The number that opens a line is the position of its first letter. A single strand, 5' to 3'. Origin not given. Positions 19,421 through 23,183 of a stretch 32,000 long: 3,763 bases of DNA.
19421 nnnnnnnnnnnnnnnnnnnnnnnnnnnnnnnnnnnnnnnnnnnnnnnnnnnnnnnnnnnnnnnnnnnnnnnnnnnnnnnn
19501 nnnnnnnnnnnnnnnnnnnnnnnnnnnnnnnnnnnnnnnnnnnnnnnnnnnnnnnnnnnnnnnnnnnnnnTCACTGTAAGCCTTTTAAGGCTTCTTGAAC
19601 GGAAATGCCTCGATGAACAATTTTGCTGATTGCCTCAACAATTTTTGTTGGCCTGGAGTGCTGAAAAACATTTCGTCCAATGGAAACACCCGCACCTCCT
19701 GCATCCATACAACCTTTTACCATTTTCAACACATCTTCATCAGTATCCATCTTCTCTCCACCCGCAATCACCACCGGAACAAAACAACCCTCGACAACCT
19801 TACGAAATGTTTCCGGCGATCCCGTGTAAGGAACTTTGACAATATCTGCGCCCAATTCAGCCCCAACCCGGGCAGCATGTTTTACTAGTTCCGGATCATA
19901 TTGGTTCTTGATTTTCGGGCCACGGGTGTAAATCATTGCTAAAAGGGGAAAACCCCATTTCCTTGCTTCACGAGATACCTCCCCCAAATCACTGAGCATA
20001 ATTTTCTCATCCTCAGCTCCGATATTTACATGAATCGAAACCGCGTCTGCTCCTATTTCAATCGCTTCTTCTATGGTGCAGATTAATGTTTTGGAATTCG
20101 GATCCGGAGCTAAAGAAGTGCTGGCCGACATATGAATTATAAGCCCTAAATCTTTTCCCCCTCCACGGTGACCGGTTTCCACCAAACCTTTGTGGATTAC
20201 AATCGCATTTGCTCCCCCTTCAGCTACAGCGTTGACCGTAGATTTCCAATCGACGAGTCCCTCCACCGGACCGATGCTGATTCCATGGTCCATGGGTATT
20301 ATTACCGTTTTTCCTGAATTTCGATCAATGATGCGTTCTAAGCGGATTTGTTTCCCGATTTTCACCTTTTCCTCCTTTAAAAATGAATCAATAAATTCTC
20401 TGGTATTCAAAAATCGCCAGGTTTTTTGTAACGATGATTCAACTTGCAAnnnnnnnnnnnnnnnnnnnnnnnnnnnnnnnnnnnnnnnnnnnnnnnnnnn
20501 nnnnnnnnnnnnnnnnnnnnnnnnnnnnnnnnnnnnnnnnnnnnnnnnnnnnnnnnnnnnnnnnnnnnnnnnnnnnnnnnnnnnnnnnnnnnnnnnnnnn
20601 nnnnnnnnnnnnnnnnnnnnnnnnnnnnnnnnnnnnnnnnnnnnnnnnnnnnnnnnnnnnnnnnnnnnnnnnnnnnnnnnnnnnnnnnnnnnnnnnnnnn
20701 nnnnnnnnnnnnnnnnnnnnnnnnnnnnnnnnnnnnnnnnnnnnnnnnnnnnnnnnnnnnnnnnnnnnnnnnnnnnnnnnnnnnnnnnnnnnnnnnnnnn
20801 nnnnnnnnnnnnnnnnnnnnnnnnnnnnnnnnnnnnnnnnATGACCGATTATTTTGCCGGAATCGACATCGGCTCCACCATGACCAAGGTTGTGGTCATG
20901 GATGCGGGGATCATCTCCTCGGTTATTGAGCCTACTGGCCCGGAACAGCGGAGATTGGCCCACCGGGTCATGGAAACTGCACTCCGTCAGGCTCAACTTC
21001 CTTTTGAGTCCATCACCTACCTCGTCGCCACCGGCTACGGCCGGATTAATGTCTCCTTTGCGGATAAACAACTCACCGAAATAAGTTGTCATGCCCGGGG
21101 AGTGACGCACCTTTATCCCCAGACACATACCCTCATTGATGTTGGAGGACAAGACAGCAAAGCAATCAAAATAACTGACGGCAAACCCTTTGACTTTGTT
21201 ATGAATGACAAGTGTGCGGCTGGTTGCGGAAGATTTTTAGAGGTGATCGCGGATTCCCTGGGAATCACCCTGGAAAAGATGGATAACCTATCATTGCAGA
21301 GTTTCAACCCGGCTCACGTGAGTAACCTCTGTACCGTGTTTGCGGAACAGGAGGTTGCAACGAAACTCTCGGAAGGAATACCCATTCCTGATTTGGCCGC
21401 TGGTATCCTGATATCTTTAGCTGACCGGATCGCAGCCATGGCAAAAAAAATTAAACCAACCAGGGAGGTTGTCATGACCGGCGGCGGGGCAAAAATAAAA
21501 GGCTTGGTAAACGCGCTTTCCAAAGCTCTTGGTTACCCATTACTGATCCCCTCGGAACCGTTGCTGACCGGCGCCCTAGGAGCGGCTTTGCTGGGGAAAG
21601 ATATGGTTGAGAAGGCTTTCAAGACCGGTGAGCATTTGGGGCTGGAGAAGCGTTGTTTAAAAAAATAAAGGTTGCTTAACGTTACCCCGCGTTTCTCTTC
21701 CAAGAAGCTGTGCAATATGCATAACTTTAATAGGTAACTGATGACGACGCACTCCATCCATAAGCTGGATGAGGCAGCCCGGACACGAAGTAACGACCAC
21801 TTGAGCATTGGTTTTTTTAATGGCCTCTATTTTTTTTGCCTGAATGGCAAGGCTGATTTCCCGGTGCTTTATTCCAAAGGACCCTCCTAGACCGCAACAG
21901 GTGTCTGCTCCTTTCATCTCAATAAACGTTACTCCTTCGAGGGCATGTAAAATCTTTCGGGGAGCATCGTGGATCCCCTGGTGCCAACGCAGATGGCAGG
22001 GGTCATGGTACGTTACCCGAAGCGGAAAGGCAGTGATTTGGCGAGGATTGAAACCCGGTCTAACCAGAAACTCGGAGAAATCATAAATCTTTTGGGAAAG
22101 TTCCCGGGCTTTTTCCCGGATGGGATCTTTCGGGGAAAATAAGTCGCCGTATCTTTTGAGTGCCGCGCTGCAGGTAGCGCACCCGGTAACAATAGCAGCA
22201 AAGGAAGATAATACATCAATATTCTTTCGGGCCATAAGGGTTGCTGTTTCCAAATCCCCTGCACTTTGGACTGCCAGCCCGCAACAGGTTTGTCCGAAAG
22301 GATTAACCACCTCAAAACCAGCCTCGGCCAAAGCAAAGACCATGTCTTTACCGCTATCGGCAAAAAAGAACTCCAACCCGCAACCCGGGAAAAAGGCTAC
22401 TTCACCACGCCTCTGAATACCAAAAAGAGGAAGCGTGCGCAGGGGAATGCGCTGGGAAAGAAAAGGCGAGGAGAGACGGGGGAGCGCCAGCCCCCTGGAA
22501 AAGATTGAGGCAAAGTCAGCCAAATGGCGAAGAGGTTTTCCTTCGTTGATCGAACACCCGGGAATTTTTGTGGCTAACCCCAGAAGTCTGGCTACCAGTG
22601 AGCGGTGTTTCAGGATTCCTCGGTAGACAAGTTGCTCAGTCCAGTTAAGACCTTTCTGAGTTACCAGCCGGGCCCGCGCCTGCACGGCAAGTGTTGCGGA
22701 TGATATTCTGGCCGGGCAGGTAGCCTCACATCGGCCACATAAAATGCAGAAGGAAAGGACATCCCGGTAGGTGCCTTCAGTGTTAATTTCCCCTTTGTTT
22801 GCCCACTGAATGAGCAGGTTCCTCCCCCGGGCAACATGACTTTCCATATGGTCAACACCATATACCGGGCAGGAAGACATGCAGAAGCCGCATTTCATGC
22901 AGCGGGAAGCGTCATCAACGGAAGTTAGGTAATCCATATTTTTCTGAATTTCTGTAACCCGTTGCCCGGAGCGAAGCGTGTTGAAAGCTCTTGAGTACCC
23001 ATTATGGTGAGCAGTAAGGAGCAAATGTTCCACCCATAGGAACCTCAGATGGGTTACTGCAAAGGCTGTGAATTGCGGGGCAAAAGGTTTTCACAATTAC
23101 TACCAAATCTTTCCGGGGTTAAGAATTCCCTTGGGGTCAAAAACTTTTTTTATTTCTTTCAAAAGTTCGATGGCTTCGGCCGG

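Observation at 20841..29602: Island-borne BCR/2-hydroxyacyl-CoA-dehydratase-type radical enzyme with two unlike ATPases, a GlcD/GlcF-type dehydrogenase and an MBL hydrolase; substrate unknown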

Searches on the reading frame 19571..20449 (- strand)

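Call 3: search_protein_families(library=pfam, proteins=[window:19571-20449:-])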
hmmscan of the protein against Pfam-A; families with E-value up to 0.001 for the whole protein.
window:19571-20449:- (292 aa): 1 family
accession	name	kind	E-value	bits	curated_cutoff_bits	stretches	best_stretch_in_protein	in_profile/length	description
PF01791.15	DeoC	-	2.2e-67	227.5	23.8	1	48-264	1-229/229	DeoC/LacD family aldolase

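Call 4: search_protein_families(library=ncbifam, proteins=[window:19571-20449:-])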
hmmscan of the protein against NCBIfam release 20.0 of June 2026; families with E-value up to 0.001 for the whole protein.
window:19571-20449:- (292 aa): 10 families
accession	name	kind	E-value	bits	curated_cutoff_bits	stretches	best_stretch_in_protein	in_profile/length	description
NF005556.0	PRK07226.1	subfamily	3.7e-125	416.7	241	1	30-290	3-263/267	2-amino-3,7-dideoxy-D-threo-hept-6-ulosonate synthase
TIGR01949.1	ADH_synth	equivalog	2.2e-112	374.9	299.45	1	31-289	1-255/255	2-amino-3,7-dideoxy-D-threo-hept-6-ulosonate synthase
NF041223.1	BagB_FevI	exception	3.5e-67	226.3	500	1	31-279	7-255/257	bagremycin/ferroverdin biosynthesis DhnA-type aldolase BagB/FevI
NF040816.1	Fbpase1_Arch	equivalog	1.9e-66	224.3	430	1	30-290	5-269/271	class I fructose-bisphosphate aldolase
NF006081.0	PRK08227.1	equivalog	2.3e-50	171.5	297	1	26-289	29-284/291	3-hydroxy-5-phosphonooxypentane-2,4-dione thiolase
NF006704.0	PRK09250.1-1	equivalog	5.7e-25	87.8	277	2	44-207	36-209/308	class I fructose-bisphosphate aldolase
NF005321.0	PRK06852.1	equivalog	1e-20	74.1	420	1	123-289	128-302/308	aldolase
NF006707.0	PRK09250.1-4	equivalog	1.3e-11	44.2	327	1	44-218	67-253/355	class I fructose-bisphosphate aldolase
NF006706.0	PRK09250.1-3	equivalog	1.6e-07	30.6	664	1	64-208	90-240/350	class I fructose-bisphosphate aldolase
NF006705.0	PRK09250.1-2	equivalog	4.5e-07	29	682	1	45-210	65-242/349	class I fructose-bisphosphate aldolase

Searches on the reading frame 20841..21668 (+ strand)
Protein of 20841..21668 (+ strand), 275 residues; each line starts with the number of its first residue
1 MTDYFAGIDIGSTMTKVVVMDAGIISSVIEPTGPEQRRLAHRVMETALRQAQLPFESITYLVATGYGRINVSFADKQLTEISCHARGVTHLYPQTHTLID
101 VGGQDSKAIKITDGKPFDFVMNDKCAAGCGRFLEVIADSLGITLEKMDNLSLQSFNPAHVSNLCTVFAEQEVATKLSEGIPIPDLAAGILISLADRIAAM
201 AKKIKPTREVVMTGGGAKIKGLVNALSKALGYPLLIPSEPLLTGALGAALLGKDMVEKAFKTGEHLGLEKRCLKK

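Call 3: search_protein_families(library=pfam, proteins=[window:20841-21668:+])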
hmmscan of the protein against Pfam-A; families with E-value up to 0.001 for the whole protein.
window:20841-21668:+ (275 aa): 4 families
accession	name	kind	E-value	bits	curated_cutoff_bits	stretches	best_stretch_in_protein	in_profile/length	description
PF01869.26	BcrAD_BadFG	-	1.3e-60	205.7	31.5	1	7-252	2-271/271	BadF/BadG/BcrA/BcrD ATPase family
PF02782.22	FGGY_C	-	4.4e-08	33.6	27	1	187-252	129-194/198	FGGY family of carbohydrate kinases, C-terminal domain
PF06723.19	MreB_Mbl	-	7.2e-06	25.5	27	1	207-255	274-322/327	MreB/Mbl protein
PF14450.12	FtsA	-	0.00017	22.4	31.8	0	98-236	2-109/127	Cell division protein FtsA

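Call 4: search_protein_families(library=ncbifam, proteins=[window:20841-21668:+])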
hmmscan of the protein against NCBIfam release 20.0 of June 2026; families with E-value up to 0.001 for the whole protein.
window:20841-21668:+ (275 aa): 8 families
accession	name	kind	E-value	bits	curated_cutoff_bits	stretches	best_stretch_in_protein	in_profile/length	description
TIGR00241.1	CoA_E_activ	domain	1.5e-79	267.1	125.4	1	6-251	3-248/248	acyl-CoA dehydratase activase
TIGR03192.1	benz_CoA_bzdQ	equivalog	1.1e-42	146.5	380.2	1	6-258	35-292/293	benzoyl-CoA reductase, bzd-type, subunit Q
TIGR03286.1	methan_mark_15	hypoth_equivalog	7.2e-41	140.5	455.75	1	6-253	147-402/404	methanogenesis marker 15 protein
TIGR02259.1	benz_CoA_red_A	equivalog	3.5e-39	134.8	578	1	57-248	229-428/432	benzoyl-CoA reductase subunit A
TIGR02261.1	benz_CoA_red_D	equivalog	1.7e-35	122.5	312.85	1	6-251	4-261/262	benzoyl-CoA reductase subunit D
TIGR00904.1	mreB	subfamily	8.5e-06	25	365.75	1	170-250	247-324/334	MreB/Mrl family cell shape determining protein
NF010539.0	PRK13927.1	subfamily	4.8e-05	22.4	293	1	184-251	259-325/339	rod shape-determining protein MreB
TIGR01312.1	XylB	equivalog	0.00014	20.6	380.25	0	188-253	371-436/481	xylulokinase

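Call 73: search_solved_structures(query=window:20841-21665:+, max_evalue=0.00001)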
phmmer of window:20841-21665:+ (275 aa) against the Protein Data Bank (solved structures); distinct sequences matched with E-value up to 0.00001: 5.
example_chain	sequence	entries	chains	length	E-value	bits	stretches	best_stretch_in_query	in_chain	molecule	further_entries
4eht_A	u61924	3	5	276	7.2e-64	219.4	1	4-261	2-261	Activator of 2-hydroxyisocaproyl-CoA dehydratase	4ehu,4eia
9gai_D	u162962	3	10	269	1.1e-62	215.5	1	4-258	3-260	3-methylbenzoyl-CoA reductase alpha subunit MbdQ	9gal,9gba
1hux_A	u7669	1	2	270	2.9e-53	184.6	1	2-254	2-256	ACTIVATOR OF (R)-2-HYDROXYGLUTARYL-COA DEHYDRATASE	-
7yyl_E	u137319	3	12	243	4.3e-46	161.1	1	5-254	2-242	Putative CoA-substrate-specific enzyme activase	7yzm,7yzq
9gai_C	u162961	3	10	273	1.3e-41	146.4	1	4-259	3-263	3-methylbenzoyl-CoA reductase delta subunit MbdP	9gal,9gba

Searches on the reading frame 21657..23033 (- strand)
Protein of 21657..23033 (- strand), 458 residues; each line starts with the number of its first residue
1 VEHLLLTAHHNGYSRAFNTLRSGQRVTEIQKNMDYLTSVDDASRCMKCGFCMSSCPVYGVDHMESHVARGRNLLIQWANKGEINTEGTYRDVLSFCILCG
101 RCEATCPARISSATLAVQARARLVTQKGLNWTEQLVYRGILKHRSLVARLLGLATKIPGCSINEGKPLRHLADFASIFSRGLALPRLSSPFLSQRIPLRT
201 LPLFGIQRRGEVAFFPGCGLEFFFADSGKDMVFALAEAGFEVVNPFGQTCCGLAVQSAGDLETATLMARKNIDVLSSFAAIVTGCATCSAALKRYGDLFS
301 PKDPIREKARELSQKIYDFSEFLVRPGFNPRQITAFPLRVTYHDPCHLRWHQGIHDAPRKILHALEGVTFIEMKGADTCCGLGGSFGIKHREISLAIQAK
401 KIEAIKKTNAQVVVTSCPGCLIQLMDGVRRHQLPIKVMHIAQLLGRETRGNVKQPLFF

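Call 3: search_protein_families(library=pfam, proteins=[window:21657-23033:-])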
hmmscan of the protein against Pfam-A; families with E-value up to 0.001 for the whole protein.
window:21657-23033:- (458 aa): 11 families
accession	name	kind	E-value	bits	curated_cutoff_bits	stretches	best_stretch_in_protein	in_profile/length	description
PF02754.22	CCG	-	2e-31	108.4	20.6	2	340-424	1-84/85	Cysteine-rich domain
PF13183.11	Fer4_8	-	6.9e-12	46.2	27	1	42-110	2-68/68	4Fe-4S dicluster domain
PF12838.12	Fer4_7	-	1.6e-08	35.3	27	1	44-109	1-51/52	4Fe-4S dicluster domain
PF13534.11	Fer4_17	-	1.9e-08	35.2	22.2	1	44-110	1-60/61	4Fe-4S dicluster domain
PF13237.11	Fer4_10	-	2.3e-07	31.1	25.5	1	39-107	3-53/53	4Fe-4S dicluster domain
PF25160.1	LdpA_Fe-S-bd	-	3.1e-05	24.1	27.6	0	94-110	26-42/49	LdpA Fe-S cluster-binding domain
PF13187.11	Fer4_9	-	4.5e-05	23.8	27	1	44-109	1-50/52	4Fe-4S dicluster domain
PF00037.32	Fer4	-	0.00011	22.4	21.1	1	41-57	4-20/24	4Fe-4S binding domain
PF12797.12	Fer4_2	-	0.00013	22.2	24.5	0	40-57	5-22/22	4Fe-4S binding domain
PF13484.11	Fer4_16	-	0.00048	21.3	30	1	44-108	1-65/66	4Fe-4S double cluster binding domain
PF12837.12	Fer4_6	-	0.00077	19.7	25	0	96-109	9-22/24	4Fe-4S binding domain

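Call 4: search_protein_families(library=ncbifam, proteins=[window:21657-23033:-])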
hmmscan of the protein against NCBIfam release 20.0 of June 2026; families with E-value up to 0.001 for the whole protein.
window:21657-23033:- (458 aa): 32 families (the best 25 are shown)
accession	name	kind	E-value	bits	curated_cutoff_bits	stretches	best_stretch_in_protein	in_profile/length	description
NF045670.1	quin_L_LdhH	equivalog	4e-91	306.3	800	1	38-444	299-705/706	L-lactate dehydrogenase (quinone) large subunit LdhH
NF004898.0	PRK06259.1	equivalog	4.1e-58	197.2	385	1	25-445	116-485/488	fumarate reductase (CoM/CoB) subunit TfrB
NF008369.0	PRK11168.1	equivalog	9e-52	176.3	278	1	41-439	9-396/401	anaerobic glycerol-3-phosphate dehydrogenase subunit C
NF008434.0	PRK11274.1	equivalog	5.4e-40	137.6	333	1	43-429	23-393/409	glycolate oxidase subunit GlcF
TIGR03379.1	glycerol3P_GlpC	equivalog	5.8e-30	104.3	279.9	1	43-427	5-380/397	anaerobic glycerol-3-phosphate dehydrogenase subunit GlpC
NF045663.1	diclust_near_Sec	equivalog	3.5e-21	75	530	1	31-427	292-621/759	pyridine nucleotide-disulfide oxidoreductase/dicluster-binding protein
NF045724.1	ferredox_TmcB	equivalog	2.9e-14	52.5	735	1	334-444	309-424/430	electron transfer complex ferredoxin TmcB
NF045711.1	sulf_resp_HmcF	equivalog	2e-12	46.6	750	1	339-441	336-442/457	sulfate respiration complex iron-sulfur protein HmcF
TIGR03288.1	CoB_CoM_SS_B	equivalog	1.1e-11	44.6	345.15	1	363-445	176-264/290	CoB--CoM heterodisulfide reductase subunit B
NF041780.1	hetero_SS_HdrB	equivalog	6.3e-11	42.1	450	1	368-424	197-251/304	ferredoxin:CoB-CoM heterodisulfide reductase subunit HdrB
TIGR00273.1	TIGR00273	equivalog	8.5e-10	38.1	444.8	1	41-135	291-384/432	LutB/LldF family L-lactate oxidation iron-sulfur protein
NF042965.1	MFR_anch_SdhE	equivalog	2.2e-08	34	500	0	211-294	2-86/282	8-methylmenaquinol:fumarate reductase membrane anchor subunit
NF045796.1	DsrK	equivalog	7.6e-07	28.1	400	1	340-422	324-411/453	sulfate reduction electron transfer complex DsrMKJOP subunit DsrK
NF042909.1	FMH_DH_FwdF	exception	1.9e-06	27.2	375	1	37-125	48-130/336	tungsten-dependent formylmethanofuran dehydrogenase subunit FwdF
NF004616.0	PRK05950.1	subfamily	2.9e-06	26.6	228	0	28-61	132-165/238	succinate dehydrogenase iron-sulfur subunit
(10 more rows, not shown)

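Call 52: search_solved_structures(query=window:21657-23030:-, max_evalue=0.001)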
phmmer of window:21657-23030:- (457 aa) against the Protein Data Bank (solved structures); distinct sequences matched with E-value up to 0.001: 6.
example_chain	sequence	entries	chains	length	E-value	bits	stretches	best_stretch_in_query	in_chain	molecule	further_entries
9ojn_A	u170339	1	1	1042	6e-16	61.3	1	225-443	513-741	Iron-sulfur-binding reductase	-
8rvv_B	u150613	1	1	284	1.1e-12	50.6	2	363-445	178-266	H(2):CoB-CoM heterodisulfide,ferredoxin reductase subunit B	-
8rvu_b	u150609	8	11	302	1.4e-12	50.2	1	363-445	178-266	H(2):CoB-CoM heterodisulfide,ferredoxin reductase subunit B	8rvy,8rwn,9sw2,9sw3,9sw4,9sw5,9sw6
9sfi_C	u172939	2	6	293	1.2e-11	47.1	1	363-445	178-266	H(2)/formate:CoB-CoM heterodisulfide,ferredoxin reductase subunit B2 | Heterodisulfide reductase subunit B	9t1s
5odc_B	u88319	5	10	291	3.1e-11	45.8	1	367-445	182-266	Heterodisulfide reductase, subunit B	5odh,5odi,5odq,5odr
7bkb_B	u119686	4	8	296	0.00079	21.4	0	361-426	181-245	CoB--CoM heterodisulfide reductase subunit B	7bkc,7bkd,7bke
